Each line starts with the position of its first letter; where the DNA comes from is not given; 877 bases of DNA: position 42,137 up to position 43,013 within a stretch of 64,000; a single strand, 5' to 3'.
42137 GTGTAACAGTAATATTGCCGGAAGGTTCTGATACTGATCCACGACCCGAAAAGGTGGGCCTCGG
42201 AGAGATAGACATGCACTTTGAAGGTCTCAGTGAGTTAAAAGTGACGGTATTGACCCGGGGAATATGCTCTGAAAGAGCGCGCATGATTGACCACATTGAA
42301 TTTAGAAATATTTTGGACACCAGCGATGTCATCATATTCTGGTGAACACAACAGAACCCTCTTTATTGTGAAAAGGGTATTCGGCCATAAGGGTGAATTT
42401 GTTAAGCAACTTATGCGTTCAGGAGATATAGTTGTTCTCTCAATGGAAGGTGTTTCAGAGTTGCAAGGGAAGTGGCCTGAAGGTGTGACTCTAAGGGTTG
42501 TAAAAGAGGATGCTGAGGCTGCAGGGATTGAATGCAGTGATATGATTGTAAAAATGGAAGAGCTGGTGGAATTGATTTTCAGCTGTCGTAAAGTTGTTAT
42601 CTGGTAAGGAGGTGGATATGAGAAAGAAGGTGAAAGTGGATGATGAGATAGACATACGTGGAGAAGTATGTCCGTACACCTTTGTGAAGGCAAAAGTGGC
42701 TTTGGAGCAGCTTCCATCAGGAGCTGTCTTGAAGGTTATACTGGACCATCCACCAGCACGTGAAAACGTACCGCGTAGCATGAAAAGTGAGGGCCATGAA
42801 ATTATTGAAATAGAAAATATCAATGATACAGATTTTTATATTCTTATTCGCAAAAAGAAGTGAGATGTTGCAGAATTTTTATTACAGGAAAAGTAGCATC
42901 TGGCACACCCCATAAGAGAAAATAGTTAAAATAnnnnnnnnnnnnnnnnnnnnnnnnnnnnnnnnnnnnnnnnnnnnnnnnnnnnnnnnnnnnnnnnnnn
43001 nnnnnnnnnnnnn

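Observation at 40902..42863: Compact MoeB/ThiF - DsrE - DsrF - DsrH - TusA sulfur-trafficking operon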

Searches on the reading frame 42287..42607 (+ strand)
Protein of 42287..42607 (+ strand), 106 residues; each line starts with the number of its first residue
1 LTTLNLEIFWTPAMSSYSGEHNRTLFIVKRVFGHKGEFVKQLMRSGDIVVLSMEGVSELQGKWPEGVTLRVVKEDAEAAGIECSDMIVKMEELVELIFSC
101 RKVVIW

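Call 3: search_protein_families(library=pfam, proteins=[window:42287-42607:+], max_evalue=0.01)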
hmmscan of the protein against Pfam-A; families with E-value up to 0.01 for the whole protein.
window:42287-42607:+ (106 aa): 0 families

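Call 4: search_protein_families(library=ncbifam, proteins=[window:42287-42607:+], max_evalue=0.01)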
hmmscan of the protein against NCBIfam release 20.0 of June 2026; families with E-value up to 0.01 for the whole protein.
window:42287-42607:+ (106 aa): 1 family
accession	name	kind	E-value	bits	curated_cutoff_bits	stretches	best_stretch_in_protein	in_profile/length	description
TIGR03011.1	sulf_tusB_dsrH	equivalog_domain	7.1e-05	22.9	49.2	1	27-106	3-95/95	sulfurtransferase complex subunit TusB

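Call 51: search_solved_structures(query=A3, max_evalue=1, show_alignments=2)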
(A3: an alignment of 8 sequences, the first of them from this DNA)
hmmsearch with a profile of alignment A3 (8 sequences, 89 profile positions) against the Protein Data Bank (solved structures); distinct sequences matched with E-value up to 1: 8.
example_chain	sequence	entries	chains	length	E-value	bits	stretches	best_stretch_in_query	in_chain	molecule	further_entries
1rhx_A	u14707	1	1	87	3.6e-09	39.9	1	6-85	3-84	conserved hypothetical protein TM0979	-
1x9a_A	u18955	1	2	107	5.4e-09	39.3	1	6-85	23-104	hypothetical protein TM0979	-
2d1p_C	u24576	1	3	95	1e-05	28.9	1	24-89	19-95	Hypothetical protein yheL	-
2hy5_C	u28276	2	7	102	1.9e-05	27.9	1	3-89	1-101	DsrH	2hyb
2hy5_B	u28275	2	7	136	0.026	17.9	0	24-67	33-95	Intracellular sulfur oxidation protein dsrF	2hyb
9vqk_A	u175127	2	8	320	0.26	14.7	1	27-72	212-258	Omega-Transaminase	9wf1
6fte_B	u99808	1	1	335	0.34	14.3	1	27-71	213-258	Amine transaminase (fold IV)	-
8zm7_A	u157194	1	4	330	0.64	13.4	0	27-73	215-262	Amine transaminase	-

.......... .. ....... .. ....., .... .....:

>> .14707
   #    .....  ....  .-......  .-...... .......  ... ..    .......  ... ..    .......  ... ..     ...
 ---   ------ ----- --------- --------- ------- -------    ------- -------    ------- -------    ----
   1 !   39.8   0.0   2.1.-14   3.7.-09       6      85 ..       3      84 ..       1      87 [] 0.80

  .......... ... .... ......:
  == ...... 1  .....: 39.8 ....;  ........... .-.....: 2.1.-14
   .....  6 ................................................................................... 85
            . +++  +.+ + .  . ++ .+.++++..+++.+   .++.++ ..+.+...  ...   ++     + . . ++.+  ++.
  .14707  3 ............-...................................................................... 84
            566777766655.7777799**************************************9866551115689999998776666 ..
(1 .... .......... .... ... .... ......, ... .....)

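Call 68: find_homologous_proteins(query=A3, max_evalue=0.001)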
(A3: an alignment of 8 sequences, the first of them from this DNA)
Query A3 (8 sequences) (93 aa, profile of the alignment): 103 proteins with E <= 0.001 among 607 candidates.
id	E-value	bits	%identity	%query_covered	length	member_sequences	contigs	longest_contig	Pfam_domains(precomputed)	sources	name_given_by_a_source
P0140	5.1e-31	124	26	57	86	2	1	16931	PF04077.18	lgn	-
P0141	9.7e-28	114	32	37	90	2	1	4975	PF04077.18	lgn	-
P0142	1.7e-27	113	36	45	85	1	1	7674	PF04077.18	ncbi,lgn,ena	-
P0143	3.1e-27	112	-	-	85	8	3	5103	-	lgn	-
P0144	1.3e-26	110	27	75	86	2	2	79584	PF04077.18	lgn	-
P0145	1.5e-26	110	34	44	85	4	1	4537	-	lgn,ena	-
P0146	2.9e-25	106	32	44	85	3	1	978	-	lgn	-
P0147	6.3e-25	105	32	44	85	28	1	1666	-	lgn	-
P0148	2.8e-24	103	32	44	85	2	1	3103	-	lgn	-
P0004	7.4e-24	101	100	100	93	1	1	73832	-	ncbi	-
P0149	8.2e-24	101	38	45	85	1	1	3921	PF04077.18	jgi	-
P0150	8.4e-24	101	34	44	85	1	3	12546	-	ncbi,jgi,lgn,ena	-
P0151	1.3e-23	101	22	44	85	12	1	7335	-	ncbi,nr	ncbi:MAG: hypothetical protein A2Z59_10260 [Nitrospinae bacterium RIFCSPLOWO2_02_39_17]|nr:MAG: hypo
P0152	3.0e-23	100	34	44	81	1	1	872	-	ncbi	-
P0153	5.8e-23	99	28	90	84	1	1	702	PF04077.18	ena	-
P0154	7.2e-23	98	37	46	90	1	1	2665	PF04077.18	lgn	-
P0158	1.5e-22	97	33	46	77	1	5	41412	PF04077.18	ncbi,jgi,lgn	jgi:hypothetical protein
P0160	1.8e-22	97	30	46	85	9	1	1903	PF04077.18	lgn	-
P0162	3.3e-22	96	31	75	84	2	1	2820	PF04077.18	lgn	-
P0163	3.3e-22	96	34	75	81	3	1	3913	PF04077.18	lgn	-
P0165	4.7e-22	96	23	70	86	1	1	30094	PF04077.18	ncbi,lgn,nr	ncbi:MAG: sulfurtransferase complex subunit TusB [Chloroflexi bacterium]|nr:sulfurtransferase comple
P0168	6.3e-22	95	33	46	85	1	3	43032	PF04077.18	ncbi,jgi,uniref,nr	ncbi:MAG: hypothetical protein C4532_00985 [Candidatus Abyssobacteria bacterium SURF_17]|jgi:sulfur 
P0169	6.4e-22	95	27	75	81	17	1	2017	PF04077.18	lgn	-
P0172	9.8e-22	95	24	89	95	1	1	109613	PF04077.18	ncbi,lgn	-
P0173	1.4e-21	94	35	46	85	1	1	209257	PF04077.18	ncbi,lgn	-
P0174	1.5e-21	94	39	44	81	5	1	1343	PF04077.18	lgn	-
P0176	2.5e-21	93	41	46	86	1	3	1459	PF04077.18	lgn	-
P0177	2.6e-21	93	30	46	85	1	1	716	PF04077.18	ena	-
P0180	3.4e-21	93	29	45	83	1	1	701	PF04077.18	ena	-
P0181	3.4e-21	93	39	35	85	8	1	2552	PF04077.18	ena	-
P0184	4.7e-21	92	29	45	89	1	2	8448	PF04077.18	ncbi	-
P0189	1.8e-20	91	30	46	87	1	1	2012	PF04077.18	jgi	jgi:sulfur relay protein TusB/DsrH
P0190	1.9e-20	91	33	35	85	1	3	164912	PF04077.18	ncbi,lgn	-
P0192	2.3e-20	90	38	37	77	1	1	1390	PF04077.18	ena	-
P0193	2.8e-20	90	34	44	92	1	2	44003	PF04077.18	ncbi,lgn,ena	ncbi:MAG TPA: DsrH/TusB family sulfur metabolism protein [Candidatus Hypogeohydataceae bacterium YC4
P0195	3.2e-20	90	39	35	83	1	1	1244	PF04077.18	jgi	jgi:sulfur relay protein TusB/DsrH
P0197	5.4e-20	89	37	44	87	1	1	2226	PF04077.18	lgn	-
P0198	6.1e-20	89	39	46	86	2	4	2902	PF04077.18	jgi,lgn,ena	-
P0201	1.2e-19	88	33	45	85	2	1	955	PF04077.18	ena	-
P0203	1.7e-19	88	34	44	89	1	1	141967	PF04077.18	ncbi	-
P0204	1.7e-19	87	39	35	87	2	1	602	PF04077.18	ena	-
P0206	2.6e-19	87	36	45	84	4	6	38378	PF04077.18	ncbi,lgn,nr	ncbi:MAG: hypothetical protein HYV08_02925 [Deltaproteobacteria bacterium]|nr:hypothetical protein [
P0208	4.0e-19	86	37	46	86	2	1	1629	PF04077.18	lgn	-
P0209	4.3e-19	86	28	46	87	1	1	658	PF04077.18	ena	-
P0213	1.7e-18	84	41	26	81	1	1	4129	PF04077.18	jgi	jgi:sulfur relay protein TusB/DsrH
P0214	1.8e-18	84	43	38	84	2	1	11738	PF04077.18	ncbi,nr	ncbi:MAG: hypothetical protein HY998_03755 [candidate division NC10 bacterium]|nr:hypothetical prote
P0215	3.8e-18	83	30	68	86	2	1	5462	PF04077.18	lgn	-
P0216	4.9e-18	83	28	71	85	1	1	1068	PF04077.18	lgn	-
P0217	5.6e-18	83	26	68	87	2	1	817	PF04077.18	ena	-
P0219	5.9e-18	83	40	46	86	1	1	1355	PF04077.18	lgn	-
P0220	1.5e-17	81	32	45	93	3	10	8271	PF04077.18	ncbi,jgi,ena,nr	ncbi:MAG TPA: DsrH/TusB family sulfur metabolism protein [Candidatus Brocadiales bacterium]|nr:DsrH/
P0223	3.3e-17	80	27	73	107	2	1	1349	PF04077.18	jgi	-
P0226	6.7e-17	79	36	39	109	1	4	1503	PF04077.18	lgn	-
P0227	2.4e-16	77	26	90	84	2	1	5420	PF04077.18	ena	-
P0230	7.9e-16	76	33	35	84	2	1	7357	PF04077.18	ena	-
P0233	3.9e-14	70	37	44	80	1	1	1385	PF04077.18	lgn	-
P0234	1.8e-11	62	37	46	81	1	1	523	PF04077.18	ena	-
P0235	1.1e-9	56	36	89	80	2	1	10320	PF04077.18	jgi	-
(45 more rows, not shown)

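Call 76: search_protein_families(library=ncbifam, proteins=[L002:4174-5418:+, L002:5450-5728:+, L002:5735-5980:+, L002:6835-7773:+, L002:7781-8194:+, L002:8194-8499:+, L002:8510-8851:+, L002:8859-9128:+, L002:9211-9561:+, L002:9576-9923:+], max_evalue=0.001)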
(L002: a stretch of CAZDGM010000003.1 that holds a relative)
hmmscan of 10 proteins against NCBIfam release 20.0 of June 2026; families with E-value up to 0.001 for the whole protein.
L002:4174-5418:+ (415 aa): 41 families (the best 25 are shown)
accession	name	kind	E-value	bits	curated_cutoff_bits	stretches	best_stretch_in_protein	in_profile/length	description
NF006050.0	PRK08197.1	equivalog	3.4e-91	306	303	1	1-386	3-389/406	threonine synthase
TIGR00260.1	thrC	equivalog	1.4e-88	297.3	167.1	1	56-383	1-340/340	threonine synthase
NF004170.0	PRK05638.1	equivalog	5.9e-62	209.7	421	1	7-382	2-359/442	threonine synthase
NF006205.0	PRK08329.1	equivalog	2.2e-43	148.6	358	1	7-381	2-346/347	threonine synthase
NF005035.0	PRK06450.1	equivalog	1.3e-42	145.8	301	1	8-381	5-337/338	threonine synthase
NF004996.0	PRK06381.1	equivalog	3.8e-38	131.3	266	1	77-377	15-317/319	threonine synthase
TIGR01127.1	ilvA_1Cterm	equivalog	1.7e-24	86.6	378.75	1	78-377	1-284/380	threonine ammonia-lyase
NF006390.0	PRK08639.1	equivalog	4.5e-18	65.4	421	1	77-377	25-313/418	threonine ammonia-lyase IlvA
TIGR03844.1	cysteate_syn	equivalog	4.6e-18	65.2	324.9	1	7-382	3-383/398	cysteate synthase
NF005680.0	PRK07476.1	equivalog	1.4e-17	63.7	413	1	75-382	21-314/326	hydroxyectoine utilization dehydratase EutB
NF006389.0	PRK08638.1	equivalog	7.5e-17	61.2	453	1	78-363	28-301/333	bifunctional threonine ammonia-lyase/L-serine ammonia-lyase TdcB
NF006058.0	PRK08206.1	equivalog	1.6e-15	56.6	276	1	122-360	112-356/402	diaminopropionate ammonia-lyase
NF005292.0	PRK06815.1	equivalog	4.9e-15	55.4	371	1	75-373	19-304/320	threonine/serine dehydratase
NF006094.0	PRK08246.1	subfamily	5.4e-15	55.6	331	1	78-352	24-279/310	serine/threonine dehydratase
NF005600.0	PRK07334.1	equivalog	9.5e-15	54.1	496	1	75-353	26-289/408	threonine ammonia-lyase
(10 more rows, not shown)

L002:5450-5728:+ (93 aa): 4 families
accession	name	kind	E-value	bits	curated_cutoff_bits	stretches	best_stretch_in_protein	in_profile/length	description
NF041918.1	SAMP1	equivalog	7.7e-17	61.6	60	1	20-91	19-91/91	ubiquitin-like small modifier protein 1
TIGR01687.1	moaD_arch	subfamily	1.3e-16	60.8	49.5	1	4-91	2-88/88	MoaD family protein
NF053661.1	Urm1_like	equivalog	1.2e-07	31.9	70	1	9-91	6-79/79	Urm1-like protein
TIGR01682.1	moaD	equivalog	5.4e-05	23.9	66.15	1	20-91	21-80/80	molybdopterin converting factor subunit 1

L002:5735-5980:+ (82 aa): 1 family
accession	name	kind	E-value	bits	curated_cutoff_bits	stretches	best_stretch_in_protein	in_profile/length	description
TIGR02314.1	ABC_MetN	equivalog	3.4e-05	23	499.7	1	11-74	271-338/343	methionine ABC transporter ATP-binding protein MetN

L002:6835-7773:+ (313 aa): 43 families (the best 25 are shown)
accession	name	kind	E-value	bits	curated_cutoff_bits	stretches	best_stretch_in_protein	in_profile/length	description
TIGR01138.1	cysM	equivalog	1.3e-121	405.7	394.2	1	18-309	2-289/290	cysteine synthase B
TIGR01136.1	cysKM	subfamily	1e-114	383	344.15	1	19-310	2-299/299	cysteine synthase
NF008735.0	PRK11761.1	equivalog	1.1e-100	336.7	413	1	16-311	4-295/296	cysteine synthase CysM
TIGR01139.1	cysK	equivalog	4.9e-99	331.3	350.95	1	19-310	2-298/298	cysteine synthase A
TIGR01137.1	cysta_beta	equivalog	1.8e-91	307.1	510.25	1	16-307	3-308/457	cystathionine beta-synthase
NF007989.0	PRK10717.1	equivalog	7.2e-79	265.3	387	1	16-308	6-316/334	cysteine synthase A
NF053679.1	CysteaSynCapA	equivalog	3.5e-67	226.5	600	1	15-306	7-316/329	cysteate synthase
TIGR03945.1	PLP_SbnA_fam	equivalog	1.1e-64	218.5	349.95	1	18-306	1-296/304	2,3-diaminopropionate biosynthesis protein SbnA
NF005292.0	PRK06815.1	equivalog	5.1e-21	75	371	1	19-220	16-207/320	threonine/serine dehydratase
NF004996.0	PRK06381.1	equivalog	5.3e-18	65.1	266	1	23-201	14-185/319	threonine synthase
TIGR01127.1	ilvA_1Cterm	equivalog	6e-18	65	378.75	1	25-228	1-194/380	threonine ammonia-lyase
NF052478.1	CystDsulMYC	equivalog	6.3e-18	65.2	600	1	35-306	32-322/354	L-cysteine desulfhydrase Cds1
NF006094.0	PRK08246.1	subfamily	1.4e-17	64.1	331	1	15-220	14-203/310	serine/threonine dehydratase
NF006389.0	PRK08638.1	equivalog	2.9e-17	62.6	453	1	15-267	17-259/333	bifunctional threonine ammonia-lyase/L-serine ammonia-lyase TdcB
NF005454.0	PRK07048.1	equivalog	1e-15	57.7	452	1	15-231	16-222/324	threo-3-hydroxy-L-aspartate ammonia-lyase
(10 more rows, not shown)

L002:7781-8194:+ (138 aa): 1 family
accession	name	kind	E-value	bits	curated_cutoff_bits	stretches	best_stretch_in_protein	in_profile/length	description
NF041370.1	desamp_Halo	equivalog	1.2e-27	96.4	130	1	2-121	2-121/133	desampylase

L002:8194-8499:+ (102 aa): 2 families
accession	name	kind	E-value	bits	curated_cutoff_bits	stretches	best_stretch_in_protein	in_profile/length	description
TIGR03012.1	sulf_tusD_dsrE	equivalog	0.00024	21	89.25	0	7-74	4-86/127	sulfurtransferase complex subunit TusD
TIGR03011.1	sulf_tusB_dsrH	equivalog_domain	0.00036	20.6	49.2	1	8-78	3-71/95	sulfurtransferase complex subunit TusB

L002:8510-8851:+ (114 aa): 2 families
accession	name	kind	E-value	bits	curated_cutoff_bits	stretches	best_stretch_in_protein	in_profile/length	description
TIGR03010.1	sulf_tusC_dsrF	equivalog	1.6e-05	24.8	94.15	1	4-112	2-114/116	sulfurtransferase complex subunit TusC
NF001238.0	PRK00211.1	equivalog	0.00017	21.5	79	1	1-112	1-117/119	sulfurtransferase complex subunit TusC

L002:8859-9128:+ (90 aa): 4 families
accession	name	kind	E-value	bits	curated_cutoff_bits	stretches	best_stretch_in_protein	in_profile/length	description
TIGR03011.1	sulf_tusB_dsrH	equivalog_domain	4.4e-14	52.4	49.2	1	5-90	2-95/95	sulfurtransferase complex subunit TusB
NF010035.0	PRK13510.1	equivalog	1.6e-05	25.1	104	1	4-90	2-95/95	sulfurtransferase complex subunit TusB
TIGR03010.1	sulf_tusC_dsrF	equivalog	2.8e-05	24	94.15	0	25-49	30-54/116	sulfurtransferase complex subunit TusC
NF001238.0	PRK00211.1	equivalog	0.00063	19.6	79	0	25-49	32-56/119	sulfurtransferase complex subunit TusC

L002:9211-9561:+ (117 aa): 2 families
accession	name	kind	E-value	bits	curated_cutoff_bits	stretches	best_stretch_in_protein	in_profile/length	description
TIGR03012.1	sulf_tusD_dsrE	equivalog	2.2e-10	40.4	89.25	1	4-117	2-127/127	sulfurtransferase complex subunit TusD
NF001237.0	PRK00207.1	equivalog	8.1e-08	32.3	92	1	6-86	5-87/128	sulfurtransferase complex subunit TusD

L002:9576-9923:+ (116 aa): 4 families
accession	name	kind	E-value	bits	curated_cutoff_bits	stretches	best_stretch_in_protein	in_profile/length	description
TIGR03010.1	sulf_tusC_dsrF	equivalog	3.5e-12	46.3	94.15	1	5-116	1-116/116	sulfurtransferase complex subunit TusC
NF001238.0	PRK00211.1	equivalog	4.3e-08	33.1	79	1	4-116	2-119/119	sulfurtransferase complex subunit TusC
TIGR03011.1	sulf_tusB_dsrH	equivalog_domain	8.9e-07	29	49.2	1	35-113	25-92/95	sulfurtransferase complex subunit TusB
NF010035.0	PRK13510.1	equivalog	0.00027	21.2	104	1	36-108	22-87/95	sulfurtransferase complex subunit TusB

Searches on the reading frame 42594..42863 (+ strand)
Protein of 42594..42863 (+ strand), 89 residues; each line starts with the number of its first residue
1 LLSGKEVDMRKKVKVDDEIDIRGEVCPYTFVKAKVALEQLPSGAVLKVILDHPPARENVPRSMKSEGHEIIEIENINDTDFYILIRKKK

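Call 3: search_protein_families(library=pfam, proteins=[window:42594-42863:+], max_evalue=0.01)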
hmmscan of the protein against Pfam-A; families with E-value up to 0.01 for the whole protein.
window:42594-42863:+ (89 aa): 1 family
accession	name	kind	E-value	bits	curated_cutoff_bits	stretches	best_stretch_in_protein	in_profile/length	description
PF01206.22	TusA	-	6.4e-24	84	28.6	1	18-87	2-70/70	Sulfurtransferase TusA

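Call 4: search_protein_families(library=ncbifam, proteins=[window:42594-42863:+], max_evalue=0.01)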
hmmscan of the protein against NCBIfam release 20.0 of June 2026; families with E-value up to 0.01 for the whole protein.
window:42594-42863:+ (89 aa): 4 families
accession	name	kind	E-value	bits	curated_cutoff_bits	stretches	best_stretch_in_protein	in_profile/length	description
NF008242.0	PRK11018.1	equivalog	1.2e-14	53.7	79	1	11-82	3-74/78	sulfurtransferase-like selenium metabolism protein YedF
TIGR03527.1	selenium_YedF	equivalog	8.9e-09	35.5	110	1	19-88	1-69/194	sulfurtransferase-like selenium metabolism protein YedF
NF041048.1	TusA_like_YeeD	exception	1.2e-08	34.5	147.5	1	19-87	4-72/72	thiosulfate utilization sulfurtransferase TsuB/YeeD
NF001423.0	PRK00299.1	equivalog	7e-06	25.8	78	1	12-88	5-80/82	sulfurtransferase TusA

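Call 76: search_protein_families(library=ncbifam, proteins=[L002:4174-5418:+, L002:5450-5728:+, L002:5735-5980:+, L002:6835-7773:+, L002:7781-8194:+, L002:8194-8499:+, L002:8510-8851:+, L002:8859-9128:+, L002:9211-9561:+, L002:9576-9923:+], max_evalue=0.001)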
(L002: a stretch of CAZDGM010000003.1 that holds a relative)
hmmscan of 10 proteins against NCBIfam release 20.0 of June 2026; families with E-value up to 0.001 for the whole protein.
L002:4174-5418:+ (415 aa): 41 families (the best 25 are shown)
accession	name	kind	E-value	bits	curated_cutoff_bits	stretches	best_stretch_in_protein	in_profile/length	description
NF006050.0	PRK08197.1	equivalog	3.4e-91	306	303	1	1-386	3-389/406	threonine synthase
TIGR00260.1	thrC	equivalog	1.4e-88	297.3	167.1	1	56-383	1-340/340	threonine synthase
NF004170.0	PRK05638.1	equivalog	5.9e-62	209.7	421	1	7-382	2-359/442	threonine synthase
NF006205.0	PRK08329.1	equivalog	2.2e-43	148.6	358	1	7-381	2-346/347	threonine synthase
NF005035.0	PRK06450.1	equivalog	1.3e-42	145.8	301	1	8-381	5-337/338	threonine synthase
NF004996.0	PRK06381.1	equivalog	3.8e-38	131.3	266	1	77-377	15-317/319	threonine synthase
TIGR01127.1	ilvA_1Cterm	equivalog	1.7e-24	86.6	378.75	1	78-377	1-284/380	threonine ammonia-lyase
NF006390.0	PRK08639.1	equivalog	4.5e-18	65.4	421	1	77-377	25-313/418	threonine ammonia-lyase IlvA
TIGR03844.1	cysteate_syn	equivalog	4.6e-18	65.2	324.9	1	7-382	3-383/398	cysteate synthase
NF005680.0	PRK07476.1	equivalog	1.4e-17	63.7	413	1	75-382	21-314/326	hydroxyectoine utilization dehydratase EutB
NF006389.0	PRK08638.1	equivalog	7.5e-17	61.2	453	1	78-363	28-301/333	bifunctional threonine ammonia-lyase/L-serine ammonia-lyase TdcB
NF006058.0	PRK08206.1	equivalog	1.6e-15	56.6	276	1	122-360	112-356/402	diaminopropionate ammonia-lyase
NF005292.0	PRK06815.1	equivalog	4.9e-15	55.4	371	1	75-373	19-304/320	threonine/serine dehydratase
NF006094.0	PRK08246.1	subfamily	5.4e-15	55.6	331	1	78-352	24-279/310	serine/threonine dehydratase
NF005600.0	PRK07334.1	equivalog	9.5e-15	54.1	496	1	75-353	26-289/408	threonine ammonia-lyase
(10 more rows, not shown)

L002:5450-5728:+ (93 aa): 4 families
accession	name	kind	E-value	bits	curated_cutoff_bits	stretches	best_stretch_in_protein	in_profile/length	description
NF041918.1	SAMP1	equivalog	7.7e-17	61.6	60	1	20-91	19-91/91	ubiquitin-like small modifier protein 1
TIGR01687.1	moaD_arch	subfamily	1.3e-16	60.8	49.5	1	4-91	2-88/88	MoaD family protein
NF053661.1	Urm1_like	equivalog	1.2e-07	31.9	70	1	9-91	6-79/79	Urm1-like protein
TIGR01682.1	moaD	equivalog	5.4e-05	23.9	66.15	1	20-91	21-80/80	molybdopterin converting factor subunit 1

L002:5735-5980:+ (82 aa): 1 family
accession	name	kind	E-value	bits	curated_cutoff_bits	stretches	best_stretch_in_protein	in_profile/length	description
TIGR02314.1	ABC_MetN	equivalog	3.4e-05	23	499.7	1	11-74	271-338/343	methionine ABC transporter ATP-binding protein MetN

L002:6835-7773:+ (313 aa): 43 families (the best 25 are shown)
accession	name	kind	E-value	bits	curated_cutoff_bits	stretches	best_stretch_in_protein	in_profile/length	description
TIGR01138.1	cysM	equivalog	1.3e-121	405.7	394.2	1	18-309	2-289/290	cysteine synthase B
TIGR01136.1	cysKM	subfamily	1e-114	383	344.15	1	19-310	2-299/299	cysteine synthase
NF008735.0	PRK11761.1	equivalog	1.1e-100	336.7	413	1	16-311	4-295/296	cysteine synthase CysM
TIGR01139.1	cysK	equivalog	4.9e-99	331.3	350.95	1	19-310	2-298/298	cysteine synthase A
TIGR01137.1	cysta_beta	equivalog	1.8e-91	307.1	510.25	1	16-307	3-308/457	cystathionine beta-synthase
NF007989.0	PRK10717.1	equivalog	7.2e-79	265.3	387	1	16-308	6-316/334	cysteine synthase A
NF053679.1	CysteaSynCapA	equivalog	3.5e-67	226.5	600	1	15-306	7-316/329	cysteate synthase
TIGR03945.1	PLP_SbnA_fam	equivalog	1.1e-64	218.5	349.95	1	18-306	1-296/304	2,3-diaminopropionate biosynthesis protein SbnA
NF005292.0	PRK06815.1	equivalog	5.1e-21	75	371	1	19-220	16-207/320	threonine/serine dehydratase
NF004996.0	PRK06381.1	equivalog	5.3e-18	65.1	266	1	23-201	14-185/319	threonine synthase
TIGR01127.1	ilvA_1Cterm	equivalog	6e-18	65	378.75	1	25-228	1-194/380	threonine ammonia-lyase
NF052478.1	CystDsulMYC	equivalog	6.3e-18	65.2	600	1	35-306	32-322/354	L-cysteine desulfhydrase Cds1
NF006094.0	PRK08246.1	subfamily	1.4e-17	64.1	331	1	15-220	14-203/310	serine/threonine dehydratase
NF006389.0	PRK08638.1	equivalog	2.9e-17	62.6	453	1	15-267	17-259/333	bifunctional threonine ammonia-lyase/L-serine ammonia-lyase TdcB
NF005454.0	PRK07048.1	equivalog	1e-15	57.7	452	1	15-231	16-222/324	threo-3-hydroxy-L-aspartate ammonia-lyase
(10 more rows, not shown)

L002:7781-8194:+ (138 aa): 1 family
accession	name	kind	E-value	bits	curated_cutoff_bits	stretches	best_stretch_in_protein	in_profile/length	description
NF041370.1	desamp_Halo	equivalog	1.2e-27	96.4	130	1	2-121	2-121/133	desampylase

L002:8194-8499:+ (102 aa): 2 families
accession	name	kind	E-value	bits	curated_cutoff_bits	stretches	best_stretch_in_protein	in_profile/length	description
TIGR03012.1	sulf_tusD_dsrE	equivalog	0.00024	21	89.25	0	7-74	4-86/127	sulfurtransferase complex subunit TusD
TIGR03011.1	sulf_tusB_dsrH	equivalog_domain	0.00036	20.6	49.2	1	8-78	3-71/95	sulfurtransferase complex subunit TusB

L002:8510-8851:+ (114 aa): 2 families
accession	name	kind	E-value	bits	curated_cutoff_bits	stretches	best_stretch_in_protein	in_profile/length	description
TIGR03010.1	sulf_tusC_dsrF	equivalog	1.6e-05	24.8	94.15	1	4-112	2-114/116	sulfurtransferase complex subunit TusC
NF001238.0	PRK00211.1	equivalog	0.00017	21.5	79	1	1-112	1-117/119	sulfurtransferase complex subunit TusC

L002:8859-9128:+ (90 aa): 4 families
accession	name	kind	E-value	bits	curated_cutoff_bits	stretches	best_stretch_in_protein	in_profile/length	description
TIGR03011.1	sulf_tusB_dsrH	equivalog_domain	4.4e-14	52.4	49.2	1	5-90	2-95/95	sulfurtransferase complex subunit TusB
NF010035.0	PRK13510.1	equivalog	1.6e-05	25.1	104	1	4-90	2-95/95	sulfurtransferase complex subunit TusB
TIGR03010.1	sulf_tusC_dsrF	equivalog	2.8e-05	24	94.15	0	25-49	30-54/116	sulfurtransferase complex subunit TusC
NF001238.0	PRK00211.1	equivalog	0.00063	19.6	79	0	25-49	32-56/119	sulfurtransferase complex subunit TusC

L002:9211-9561:+ (117 aa): 2 families
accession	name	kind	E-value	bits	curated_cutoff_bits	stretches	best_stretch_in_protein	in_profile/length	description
TIGR03012.1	sulf_tusD_dsrE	equivalog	2.2e-10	40.4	89.25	1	4-117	2-127/127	sulfurtransferase complex subunit TusD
NF001237.0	PRK00207.1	equivalog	8.1e-08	32.3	92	1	6-86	5-87/128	sulfurtransferase complex subunit TusD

L002:9576-9923:+ (116 aa): 4 families
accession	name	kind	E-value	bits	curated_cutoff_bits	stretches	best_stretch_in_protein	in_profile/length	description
TIGR03010.1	sulf_tusC_dsrF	equivalog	3.5e-12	46.3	94.15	1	5-116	1-116/116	sulfurtransferase complex subunit TusC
NF001238.0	PRK00211.1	equivalog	4.3e-08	33.1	79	1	4-116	2-119/119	sulfurtransferase complex subunit TusC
TIGR03011.1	sulf_tusB_dsrH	equivalog_domain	8.9e-07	29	49.2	1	35-113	25-92/95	sulfurtransferase complex subunit TusB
NF010035.0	PRK13510.1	equivalog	0.00027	21.2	104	1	36-108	22-87/95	sulfurtransferase complex subunit TusB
